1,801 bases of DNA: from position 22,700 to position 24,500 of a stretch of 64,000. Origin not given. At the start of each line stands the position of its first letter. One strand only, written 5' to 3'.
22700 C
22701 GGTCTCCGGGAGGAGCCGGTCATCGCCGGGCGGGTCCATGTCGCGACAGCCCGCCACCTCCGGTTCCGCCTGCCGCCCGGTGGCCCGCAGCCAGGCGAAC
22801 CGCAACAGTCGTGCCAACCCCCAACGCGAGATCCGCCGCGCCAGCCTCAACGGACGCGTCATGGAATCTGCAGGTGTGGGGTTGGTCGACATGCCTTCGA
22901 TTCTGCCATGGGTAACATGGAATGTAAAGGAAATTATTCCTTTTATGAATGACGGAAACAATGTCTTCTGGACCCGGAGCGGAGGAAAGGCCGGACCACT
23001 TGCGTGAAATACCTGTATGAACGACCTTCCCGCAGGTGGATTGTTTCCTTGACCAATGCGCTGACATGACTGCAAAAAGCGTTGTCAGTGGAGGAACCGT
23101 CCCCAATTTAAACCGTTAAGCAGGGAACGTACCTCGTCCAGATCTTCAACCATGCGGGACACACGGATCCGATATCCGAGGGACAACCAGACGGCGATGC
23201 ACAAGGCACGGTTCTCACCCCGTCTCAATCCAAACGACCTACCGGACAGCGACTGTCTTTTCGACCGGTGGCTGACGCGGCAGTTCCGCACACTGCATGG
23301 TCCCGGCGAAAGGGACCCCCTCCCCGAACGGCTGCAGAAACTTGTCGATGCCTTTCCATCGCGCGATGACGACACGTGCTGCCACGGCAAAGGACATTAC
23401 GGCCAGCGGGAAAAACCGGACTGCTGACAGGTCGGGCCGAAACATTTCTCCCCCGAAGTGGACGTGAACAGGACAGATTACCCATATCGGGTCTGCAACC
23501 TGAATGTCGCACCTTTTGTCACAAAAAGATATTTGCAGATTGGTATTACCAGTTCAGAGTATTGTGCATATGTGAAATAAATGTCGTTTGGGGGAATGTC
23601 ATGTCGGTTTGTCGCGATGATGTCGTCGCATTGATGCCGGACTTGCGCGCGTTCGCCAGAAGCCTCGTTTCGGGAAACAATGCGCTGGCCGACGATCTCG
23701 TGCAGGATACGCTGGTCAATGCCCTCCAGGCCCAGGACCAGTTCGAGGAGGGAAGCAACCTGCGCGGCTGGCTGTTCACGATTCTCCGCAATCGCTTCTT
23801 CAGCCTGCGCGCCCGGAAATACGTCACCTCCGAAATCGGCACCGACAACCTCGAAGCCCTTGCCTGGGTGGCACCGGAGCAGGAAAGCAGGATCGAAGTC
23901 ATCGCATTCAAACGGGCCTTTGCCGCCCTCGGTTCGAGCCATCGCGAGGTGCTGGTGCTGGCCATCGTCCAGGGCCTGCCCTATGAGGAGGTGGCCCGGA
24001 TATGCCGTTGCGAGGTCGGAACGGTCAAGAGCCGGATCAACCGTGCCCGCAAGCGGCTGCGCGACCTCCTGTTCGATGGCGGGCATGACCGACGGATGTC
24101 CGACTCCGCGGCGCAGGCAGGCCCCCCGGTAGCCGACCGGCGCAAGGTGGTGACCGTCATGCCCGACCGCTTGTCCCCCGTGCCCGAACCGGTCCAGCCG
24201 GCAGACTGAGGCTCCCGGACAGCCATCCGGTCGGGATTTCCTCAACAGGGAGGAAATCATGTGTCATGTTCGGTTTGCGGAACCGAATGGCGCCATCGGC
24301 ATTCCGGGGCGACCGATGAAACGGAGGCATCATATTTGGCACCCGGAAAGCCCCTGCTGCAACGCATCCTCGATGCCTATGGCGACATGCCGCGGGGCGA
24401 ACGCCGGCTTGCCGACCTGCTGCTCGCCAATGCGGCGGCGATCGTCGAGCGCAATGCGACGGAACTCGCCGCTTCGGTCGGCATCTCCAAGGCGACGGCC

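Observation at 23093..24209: Orphan general-stress module: canonical EcfG promoter, NepR-like ORF and EcfG-like sigma, but no PhyR or kinase nearby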

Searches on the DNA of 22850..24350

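Call 60: search_rna_families(source=window, start=22850, end=24350, threshold=evalue, max_evalue=1)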
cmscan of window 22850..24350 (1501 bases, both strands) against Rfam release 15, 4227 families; matches with E-value up to 1: 1.
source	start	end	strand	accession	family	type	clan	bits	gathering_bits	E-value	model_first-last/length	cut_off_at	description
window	23734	23764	-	RF02224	sX5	Gene; sRNA;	-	19.6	50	0.19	1-49/49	no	Xanthomonadaceae sRNA sX5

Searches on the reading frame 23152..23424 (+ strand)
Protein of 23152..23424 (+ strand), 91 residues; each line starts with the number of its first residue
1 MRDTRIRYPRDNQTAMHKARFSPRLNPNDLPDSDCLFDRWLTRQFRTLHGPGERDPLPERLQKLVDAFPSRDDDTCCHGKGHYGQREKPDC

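Call 5: search_protein_families(library=pfam, proteins=[window:23152-23424:+], max_evalue=1)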
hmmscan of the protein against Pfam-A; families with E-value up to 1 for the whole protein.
window:23152-23424:+ (91 aa): 0 families

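Call 6: search_protein_families(library=ncbifam, proteins=[window:23152-23424:+], max_evalue=1)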
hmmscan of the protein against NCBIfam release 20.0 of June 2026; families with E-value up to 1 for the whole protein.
window:23152-23424:+ (91 aa): 0 families

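Call 40: find_homologous_proteins(query=window:23152-23424:+, max_evalue=0.01)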
Query window:23152-23424:+ (91 aa): 1 proteins with E <= 0.01 among 1 candidates.
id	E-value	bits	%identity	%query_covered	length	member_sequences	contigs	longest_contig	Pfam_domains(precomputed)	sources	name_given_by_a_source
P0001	1.8e-57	210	100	99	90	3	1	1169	-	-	-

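Call 48: search_solved_structures(query=window:23152-23424:+, max_evalue=10, show_alignments=3)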
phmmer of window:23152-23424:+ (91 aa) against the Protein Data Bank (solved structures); distinct sequences matched with E-value up to 10: 4.
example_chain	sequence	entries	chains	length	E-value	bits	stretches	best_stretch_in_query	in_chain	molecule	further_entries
6gye_A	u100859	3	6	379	1.1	12.9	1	5-50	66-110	Nicotinamide-nucleotide adenylyltransferase NadR family / Ribosylnicotinamide kinase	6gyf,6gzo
2reu_A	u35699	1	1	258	1.6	12.4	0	18-45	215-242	Type II restriction enzyme Sau3AI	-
7xm0_A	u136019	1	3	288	1.8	12.3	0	16-45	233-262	Type II restriction enzyme Sau3AI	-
7azq_A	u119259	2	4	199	1.8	12.3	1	38-84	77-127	Superoxide dismutase [Fe]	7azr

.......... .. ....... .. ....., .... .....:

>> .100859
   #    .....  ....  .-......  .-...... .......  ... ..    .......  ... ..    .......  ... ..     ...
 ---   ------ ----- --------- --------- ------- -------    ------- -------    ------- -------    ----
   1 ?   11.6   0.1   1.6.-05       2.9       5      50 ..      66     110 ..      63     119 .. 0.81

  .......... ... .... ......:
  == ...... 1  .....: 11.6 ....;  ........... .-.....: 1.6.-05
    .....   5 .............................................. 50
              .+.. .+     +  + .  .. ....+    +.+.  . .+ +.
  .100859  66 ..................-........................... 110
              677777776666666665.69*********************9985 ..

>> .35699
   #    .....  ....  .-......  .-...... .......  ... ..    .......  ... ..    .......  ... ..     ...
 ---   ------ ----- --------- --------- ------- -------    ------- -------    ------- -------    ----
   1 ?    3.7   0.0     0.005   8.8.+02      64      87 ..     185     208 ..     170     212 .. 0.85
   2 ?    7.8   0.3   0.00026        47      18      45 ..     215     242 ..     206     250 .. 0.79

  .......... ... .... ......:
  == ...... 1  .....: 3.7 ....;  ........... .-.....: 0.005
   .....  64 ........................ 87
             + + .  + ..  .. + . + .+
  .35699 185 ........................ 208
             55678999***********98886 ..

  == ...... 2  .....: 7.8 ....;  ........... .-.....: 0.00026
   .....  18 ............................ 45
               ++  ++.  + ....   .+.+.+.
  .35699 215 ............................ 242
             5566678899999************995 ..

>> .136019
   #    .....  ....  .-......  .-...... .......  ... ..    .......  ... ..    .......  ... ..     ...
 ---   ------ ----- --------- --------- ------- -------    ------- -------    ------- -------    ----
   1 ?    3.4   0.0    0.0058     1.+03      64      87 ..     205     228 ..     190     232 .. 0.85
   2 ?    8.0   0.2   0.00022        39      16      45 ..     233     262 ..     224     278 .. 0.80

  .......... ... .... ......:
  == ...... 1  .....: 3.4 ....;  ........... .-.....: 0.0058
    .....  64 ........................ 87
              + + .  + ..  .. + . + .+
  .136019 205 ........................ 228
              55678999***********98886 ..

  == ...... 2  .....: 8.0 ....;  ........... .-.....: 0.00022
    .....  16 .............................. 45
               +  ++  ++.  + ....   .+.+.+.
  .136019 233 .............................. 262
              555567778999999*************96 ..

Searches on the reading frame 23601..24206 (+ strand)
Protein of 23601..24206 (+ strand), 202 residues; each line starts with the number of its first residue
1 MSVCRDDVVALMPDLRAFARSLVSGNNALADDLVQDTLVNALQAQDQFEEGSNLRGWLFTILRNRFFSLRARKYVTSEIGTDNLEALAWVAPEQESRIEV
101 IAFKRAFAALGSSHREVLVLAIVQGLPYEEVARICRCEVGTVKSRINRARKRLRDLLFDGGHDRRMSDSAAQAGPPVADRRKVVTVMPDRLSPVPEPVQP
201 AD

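Call 5: search_protein_families(library=pfam, proteins=[window:23601-24206:+], max_evalue=1)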
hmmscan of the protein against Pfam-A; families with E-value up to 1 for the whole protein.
window:23601-24206:+ (202 aa): 9 families
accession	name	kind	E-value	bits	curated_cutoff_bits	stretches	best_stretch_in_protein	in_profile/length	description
PF04542.20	Sigma70_r2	-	5.8e-13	48.9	24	1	10-69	4-64/71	Sigma-70 region 2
PF08281.18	Sigma70_r4_2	-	4.3e-12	45.9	25.7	1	105-153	6-54/54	Sigma-70, region 4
PF22029.2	PhyR_sigma2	-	4.5e-12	46.2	27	1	10-62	3-54/55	Sigma2 domain of PhyR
PF04545.22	Sigma70_r4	-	4.5e-08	32.9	24.1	1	106-154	1-49/50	Sigma-70, region 4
PF00196.25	GerE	-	0.015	15.4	23.5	1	113-153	4-45/57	Bacterial regulatory proteins, luxR family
PF13518.12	HTH_28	-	0.021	15.4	25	1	115-151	2-38/52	Helix-turn-helix domain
PF07638.17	Sigma70_ECF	-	0.022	15.1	21.1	1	105-157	131-183/185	ECF sigma factor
PF13384.12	HTH_23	-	0.07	13.4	24.6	1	119-152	11-45/50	Homeodomain-like domain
PF13542.12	HTH_Tnp_ISL3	-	0.095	12.6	27.4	1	123-149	24-50/51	Helix-turn-helix domain of transposase family ISL3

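Call 6: search_protein_families(library=ncbifam, proteins=[window:23601-24206:+], max_evalue=1)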
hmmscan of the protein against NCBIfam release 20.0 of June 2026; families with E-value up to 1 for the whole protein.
window:23601-24206:+ (202 aa): 94 families (the best 25 are shown)
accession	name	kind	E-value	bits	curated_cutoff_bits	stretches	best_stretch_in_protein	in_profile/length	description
NF009198.0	PRK12546.1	equivalog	3.3e-45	154.1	270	1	4-172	9-177/188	RNA polymerase sigma factor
NF009199.0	PRK12547.1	subfamily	2.6e-42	144.3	219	1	5-162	9-165/184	RNA polymerase sigma factor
NF009192.0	PRK12540.1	equivalog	7.9e-41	139.6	307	1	4-163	7-165/182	RNA polymerase sigma factor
NF009169.0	PRK12516.1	equivalog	2.6e-39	134.6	321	1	6-159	14-166/188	RNA polymerase sigma factor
NF009164.0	PRK12511.1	equivalog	2e-32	112.2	185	1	5-156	7-158/182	RNA polymerase sigma factor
TIGR02947.1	SigH_actino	hypoth_equivalog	1e-23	84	251.55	1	23-168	31-190/193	RNA polymerase sigma-70 factor, TIGR02947 family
TIGR02983.1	SigE-fam_strep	subfamily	9.7e-23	80.8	141.55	1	11-157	15-158/162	SigE family RNA polymerase sigma factor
NF009185.0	PRK12533.1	equivalog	5.2e-22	78.6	248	1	19-171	46-207/231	RNA polymerase sigma factor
TIGR02937.1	sigma70-ECF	superfamily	1.3e-21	76.9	42.9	1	6-156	5-164/165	sigma-70 family RNA polymerase sigma factor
NF007227.0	PRK09645.1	subfamily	3.3e-20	72.7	202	1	16-158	27-171/177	sigma-70 family RNA polymerase sigma factor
NF058625.1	sigma_PG0214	equivalog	4.8e-19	68.7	130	1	7-157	9-161/170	GFO_1088 family ECF-type sigma factor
NF009170.0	PRK12517.1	subfamily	5.4e-19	68.3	197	1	10-160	31-179/188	RNA polymerase sigma factor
TIGR02985.1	Sig70_bacteroi1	subfamily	7.3e-19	68.6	126.4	1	12-156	11-161/162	RNA polymerase sigma-70 factor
TIGR02950.1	SigM_subfam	subfamily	1.3e-18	67.4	147.95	1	12-156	10-157/159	RNA polymerase sigma factor, SigM family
NF007225.0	PRK09643.1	equivalog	2.6e-18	66.4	190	1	22-171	46-196/204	RNA polymerase sigma factor SigM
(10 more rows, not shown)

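Call 12: find_related_loci(query=window:23601-24206:+, collection=genome_contigs, flank=4000)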
Query window:23601-24206:+ (202 aa) in genome_contigs; peptide patterns used: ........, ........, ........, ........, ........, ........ (x = any residue, [..] = any of these).
106 stretches matched a pattern; 18 encode a relative of the query (tblastn E <= 1e-3); 18 distinct loci.
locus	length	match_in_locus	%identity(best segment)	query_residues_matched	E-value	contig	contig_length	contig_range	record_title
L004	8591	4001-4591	57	1-200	5e-66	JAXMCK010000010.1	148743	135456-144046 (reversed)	MAG: Geminicoccaceae bacterium isolate STL-PRO8 C2.174.fa-10, whole genome shotgun sequence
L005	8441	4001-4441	48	5-153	1e-32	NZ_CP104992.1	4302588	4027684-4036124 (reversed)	Aliirhizobium (sic) terrae strain CC-CFT758 chromosome, complete genome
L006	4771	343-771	37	23-157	4e-20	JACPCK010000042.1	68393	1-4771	MAG: Chloroflexi bacterium isolate NC_groundwater_281_Ag_S-0.65um_61_16 S6_GD2017_2_S65_scaffold_444, whole genome shotg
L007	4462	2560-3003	38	25-160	1e-19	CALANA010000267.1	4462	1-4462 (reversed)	MAG: uncultured Chloroflexales bacterium isolate N1_Bin_Bin_185_1 genome assembly, contig: c_000002932187, whole genome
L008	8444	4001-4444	36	25-160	3e-18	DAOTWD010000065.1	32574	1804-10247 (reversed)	MAG TPA_asm: Chloroflexaceae bacterium isolate H113_106 k137_122442, whole genome shotgun sequence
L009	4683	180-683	36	17-162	3e-17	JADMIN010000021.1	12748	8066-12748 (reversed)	MAG: Ktedonobacterales bacterium isolate MAG019 NODE_1898_length_12748_cov_4.824155, whole genome shotgun sequence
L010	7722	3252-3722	36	25-164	3e-17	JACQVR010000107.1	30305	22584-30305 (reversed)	MAG: Planctomycetota bacterium isolate NC_groundwater_1468_Ag_S-0.65um_64_35 S_p65_S5_coassembly_k141_3672112, whole gen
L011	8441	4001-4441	36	26-162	4e-17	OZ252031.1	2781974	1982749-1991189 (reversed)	MAG: Dehalococcoidia bacterium isolate dff2a26e-0c85-4687-84f1-4c242d812589 genome assembly, chromosome: 1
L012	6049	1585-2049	34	25-158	5e-16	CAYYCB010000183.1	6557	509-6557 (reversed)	MAG TPA_asm: uncultured Ktedonobacterales bacterium isolate SRP272529_co2_235 genome assembly, contig: NODE_22484_length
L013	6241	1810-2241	33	25-160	9e-15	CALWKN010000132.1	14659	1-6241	MAG: uncultured Clostridia bacterium isolate E04__bin113 genome assembly, contig: E04__k127_7328862, whole genome shotgu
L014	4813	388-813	33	25-158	2e-14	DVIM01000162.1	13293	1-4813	MAG TPA_asm: Candidatus Spyradocola merdavium isolate CHK191-18038 CHK191__C437083_L13293_ERR3414586, whole genome shotg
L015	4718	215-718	32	6-150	3e-14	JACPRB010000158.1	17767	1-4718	MAG: Planctomycetota bacterium isolate NC_groundwater_668_Ag_B-0.1um_65_30 B_1_S1_Biohub_coassembly_k141_2498593, whole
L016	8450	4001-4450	35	17-146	4e-14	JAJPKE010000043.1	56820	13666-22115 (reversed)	MAG: Chloroflexota bacterium isolate Centralia_MAG_65 k107_6510635, whole genome shotgun sequence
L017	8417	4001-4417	32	25-157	8e-12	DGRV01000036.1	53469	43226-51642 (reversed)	MAG TPA_asm: Christensenella sp. UBA4379 UBA4379_contig_19819, whole genome shotgun sequence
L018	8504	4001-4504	36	23-170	1e-11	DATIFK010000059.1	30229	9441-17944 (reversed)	MAG TPA_asm: Anaerolineales bacterium isolate SMAG_U16393 k141_1763576, whole genome shotgun sequence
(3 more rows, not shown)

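Call 30: search_protein_families(library=pfam, proteins=[L004:3554-3868:+], max_evalue=1)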
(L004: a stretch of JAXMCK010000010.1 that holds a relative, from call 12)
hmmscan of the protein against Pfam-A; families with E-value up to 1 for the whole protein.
L004:3554-3868:+ (105 aa): 1 family
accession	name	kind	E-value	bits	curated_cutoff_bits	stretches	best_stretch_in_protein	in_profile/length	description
PF18557.6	NepR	-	2e-06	27.8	25.7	1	61-93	2-34/35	Anti-sigma factor NepR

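Call 41: list_cluster_members(proteins=[P0001, window:23601-24206:+])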
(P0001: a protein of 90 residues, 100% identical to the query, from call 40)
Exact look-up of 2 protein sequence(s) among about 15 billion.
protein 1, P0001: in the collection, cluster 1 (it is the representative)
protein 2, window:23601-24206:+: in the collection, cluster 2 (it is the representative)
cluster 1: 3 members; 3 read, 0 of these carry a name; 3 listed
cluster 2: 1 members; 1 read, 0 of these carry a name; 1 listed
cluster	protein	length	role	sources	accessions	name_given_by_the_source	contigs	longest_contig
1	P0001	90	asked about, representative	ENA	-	-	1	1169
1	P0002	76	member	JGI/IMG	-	-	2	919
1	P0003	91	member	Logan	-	-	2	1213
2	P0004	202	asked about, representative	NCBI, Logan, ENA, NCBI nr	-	-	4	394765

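Call 47: search_solved_structures(query=window:23601-24206:+, max_evalue=0.00001)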
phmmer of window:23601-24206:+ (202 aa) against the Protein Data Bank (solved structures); distinct sequences matched with E-value up to 0.00001: 20.
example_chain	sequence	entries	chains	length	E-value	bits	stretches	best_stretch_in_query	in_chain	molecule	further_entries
5uxx_A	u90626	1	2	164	4.5e-34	121.5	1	6-157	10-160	RNA polymerase sigma factor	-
6jcy_F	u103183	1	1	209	1.2e-18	71.2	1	7-167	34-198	ECF RNA polymerase sigma factor SigH,ECF RNA polymerase sigma factor SigE,ECF RNA polymera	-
5zx2_F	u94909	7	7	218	2.6e-18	70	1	7-167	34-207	ECF RNA polymerase sigma factor SigH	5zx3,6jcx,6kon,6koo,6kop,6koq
9m9d_F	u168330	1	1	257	3e-13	53.5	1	22-158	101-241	ECF RNA polymerase sigma factor SigE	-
9m9e_F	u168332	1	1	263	3.2e-13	53.5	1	22-158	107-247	ECF RNA polymerase sigma factor SigE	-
9m98_F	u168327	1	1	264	3.3e-13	53.4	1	22-158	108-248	ECF RNA polymerase sigma factor SigE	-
4cxf_A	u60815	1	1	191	3e-12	50.3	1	29-157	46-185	RNA POLYMERASE SIGMA FACTOR CNRH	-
6dv9_F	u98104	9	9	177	4.2e-10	43.3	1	23-158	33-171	ECF RNA polymerase sigma factor SigL | RNA polymerase sigma factor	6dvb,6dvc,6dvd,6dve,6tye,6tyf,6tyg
1or7_A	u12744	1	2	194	4.1e-09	40.1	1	30-153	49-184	RNA polymerase sigma-E factor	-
6jbq_F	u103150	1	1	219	5.5e-09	39.7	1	30-153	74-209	ECF RNA polymerase sigma-E factor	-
6in7_B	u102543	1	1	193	8.8e-08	35.7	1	30-153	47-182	RNA polymerase sigma-H factor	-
5wuq_A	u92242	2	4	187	8.8e-08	35.7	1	23-158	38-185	ECF RNA polymerase sigma factor SigW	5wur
8z6g_B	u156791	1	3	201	9.8e-08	35.6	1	30-153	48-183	RNA polymerase sigma factor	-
1h3l_A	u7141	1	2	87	1.6e-07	34.9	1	21-72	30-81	RNA POLYMERASE SIGMA FACTOR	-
9by5_A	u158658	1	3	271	3.5e-07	33.8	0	102-157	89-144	Response regulator receiver protein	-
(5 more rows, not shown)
